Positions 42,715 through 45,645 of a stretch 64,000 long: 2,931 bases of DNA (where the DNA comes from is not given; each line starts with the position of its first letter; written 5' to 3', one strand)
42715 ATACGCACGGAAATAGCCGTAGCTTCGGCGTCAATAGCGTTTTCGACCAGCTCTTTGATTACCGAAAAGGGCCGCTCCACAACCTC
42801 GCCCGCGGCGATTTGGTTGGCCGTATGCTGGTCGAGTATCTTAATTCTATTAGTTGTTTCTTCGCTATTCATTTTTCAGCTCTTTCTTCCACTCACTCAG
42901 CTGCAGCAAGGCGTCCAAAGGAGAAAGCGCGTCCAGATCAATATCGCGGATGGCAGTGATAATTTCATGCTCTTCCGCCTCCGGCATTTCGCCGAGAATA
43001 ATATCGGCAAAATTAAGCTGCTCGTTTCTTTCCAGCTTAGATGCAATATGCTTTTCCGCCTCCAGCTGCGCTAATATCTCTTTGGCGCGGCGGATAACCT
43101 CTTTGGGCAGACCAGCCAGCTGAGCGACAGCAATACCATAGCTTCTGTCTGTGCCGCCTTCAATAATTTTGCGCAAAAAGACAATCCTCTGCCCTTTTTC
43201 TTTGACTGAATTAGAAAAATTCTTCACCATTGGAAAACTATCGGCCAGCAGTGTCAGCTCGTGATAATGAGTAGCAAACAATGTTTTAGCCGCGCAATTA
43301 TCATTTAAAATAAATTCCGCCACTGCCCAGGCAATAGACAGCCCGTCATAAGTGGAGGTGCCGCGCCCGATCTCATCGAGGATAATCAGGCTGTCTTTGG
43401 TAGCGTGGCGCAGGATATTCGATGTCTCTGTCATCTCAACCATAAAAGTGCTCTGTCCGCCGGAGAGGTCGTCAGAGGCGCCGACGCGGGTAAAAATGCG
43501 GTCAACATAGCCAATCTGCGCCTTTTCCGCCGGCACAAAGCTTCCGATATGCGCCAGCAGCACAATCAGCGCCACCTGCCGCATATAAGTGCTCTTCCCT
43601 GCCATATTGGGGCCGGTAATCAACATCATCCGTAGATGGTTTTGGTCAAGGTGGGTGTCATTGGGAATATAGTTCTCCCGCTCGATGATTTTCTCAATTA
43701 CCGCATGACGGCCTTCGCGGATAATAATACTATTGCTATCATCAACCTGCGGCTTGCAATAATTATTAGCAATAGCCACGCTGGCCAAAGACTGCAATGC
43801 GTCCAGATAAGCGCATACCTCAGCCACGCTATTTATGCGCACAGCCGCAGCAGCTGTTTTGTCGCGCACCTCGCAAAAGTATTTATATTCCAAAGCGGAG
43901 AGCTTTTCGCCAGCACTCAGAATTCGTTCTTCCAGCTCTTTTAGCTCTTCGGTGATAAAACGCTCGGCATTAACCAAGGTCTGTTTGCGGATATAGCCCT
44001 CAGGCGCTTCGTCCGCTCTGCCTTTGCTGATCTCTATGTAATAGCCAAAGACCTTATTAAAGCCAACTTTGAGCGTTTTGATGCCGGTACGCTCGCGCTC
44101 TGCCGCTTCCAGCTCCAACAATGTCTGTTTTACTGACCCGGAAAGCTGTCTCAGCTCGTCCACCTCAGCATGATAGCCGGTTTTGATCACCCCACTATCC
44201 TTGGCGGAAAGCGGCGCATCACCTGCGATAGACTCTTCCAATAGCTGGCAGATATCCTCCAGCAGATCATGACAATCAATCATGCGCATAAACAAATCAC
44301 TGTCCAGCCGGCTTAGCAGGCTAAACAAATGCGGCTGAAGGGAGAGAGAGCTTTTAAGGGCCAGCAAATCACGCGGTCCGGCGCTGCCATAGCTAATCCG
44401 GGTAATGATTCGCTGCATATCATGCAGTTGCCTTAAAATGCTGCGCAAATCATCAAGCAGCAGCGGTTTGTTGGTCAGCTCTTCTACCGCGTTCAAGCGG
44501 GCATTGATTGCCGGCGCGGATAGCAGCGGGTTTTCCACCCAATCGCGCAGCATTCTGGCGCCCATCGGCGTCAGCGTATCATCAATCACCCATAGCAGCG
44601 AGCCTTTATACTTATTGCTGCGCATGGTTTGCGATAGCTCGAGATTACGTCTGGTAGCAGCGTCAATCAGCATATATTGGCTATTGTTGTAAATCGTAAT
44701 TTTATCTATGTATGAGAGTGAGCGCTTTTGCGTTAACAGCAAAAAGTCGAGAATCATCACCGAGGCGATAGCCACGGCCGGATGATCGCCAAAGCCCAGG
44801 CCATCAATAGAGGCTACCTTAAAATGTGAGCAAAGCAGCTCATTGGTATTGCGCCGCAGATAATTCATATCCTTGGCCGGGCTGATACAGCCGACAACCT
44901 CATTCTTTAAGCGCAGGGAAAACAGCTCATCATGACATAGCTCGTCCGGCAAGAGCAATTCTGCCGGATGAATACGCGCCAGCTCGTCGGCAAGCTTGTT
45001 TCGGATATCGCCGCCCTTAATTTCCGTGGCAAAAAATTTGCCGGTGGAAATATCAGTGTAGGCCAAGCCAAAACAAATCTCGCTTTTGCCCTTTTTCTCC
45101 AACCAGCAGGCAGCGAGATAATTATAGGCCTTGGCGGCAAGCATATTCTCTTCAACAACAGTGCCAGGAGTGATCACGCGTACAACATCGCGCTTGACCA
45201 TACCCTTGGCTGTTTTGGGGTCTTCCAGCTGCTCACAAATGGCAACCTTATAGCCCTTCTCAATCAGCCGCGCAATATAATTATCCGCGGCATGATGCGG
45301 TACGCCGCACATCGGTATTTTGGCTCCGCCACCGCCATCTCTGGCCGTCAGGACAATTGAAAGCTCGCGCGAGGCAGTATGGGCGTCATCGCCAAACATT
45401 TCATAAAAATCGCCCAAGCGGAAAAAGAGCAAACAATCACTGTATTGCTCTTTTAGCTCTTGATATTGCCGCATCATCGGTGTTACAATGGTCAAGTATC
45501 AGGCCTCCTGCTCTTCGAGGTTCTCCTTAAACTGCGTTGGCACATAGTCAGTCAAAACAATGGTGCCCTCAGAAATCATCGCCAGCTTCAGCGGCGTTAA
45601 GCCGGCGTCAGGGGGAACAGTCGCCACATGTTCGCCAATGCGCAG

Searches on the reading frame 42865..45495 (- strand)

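Call 8: search_protein_families(library=pfam, proteins=[window:42865-45495:-], max_evalue=0.00001)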
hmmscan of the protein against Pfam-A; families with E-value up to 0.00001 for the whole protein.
window:42865-45495:- (876 aa): 5 families
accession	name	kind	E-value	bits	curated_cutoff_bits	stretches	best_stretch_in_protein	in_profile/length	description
PF00488.27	MutS_V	-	2.4e-86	289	30.2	1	624-812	1-188/188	MutS domain V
PF05192.23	MutS_III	-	4.6e-51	174.3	34.1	1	280-571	1-194/194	MutS domain III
PF01624.25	MutS_I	-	4.3e-49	165.9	20.6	1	5-116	1-112/113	MutS domain I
PF05190.23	MutS_IV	-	1.2e-28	99.6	22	1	440-530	1-91/92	MutS family domain IV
PF05188.22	MutS_II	-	2.3e-19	70.6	25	1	125-263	1-132/133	MutS domain II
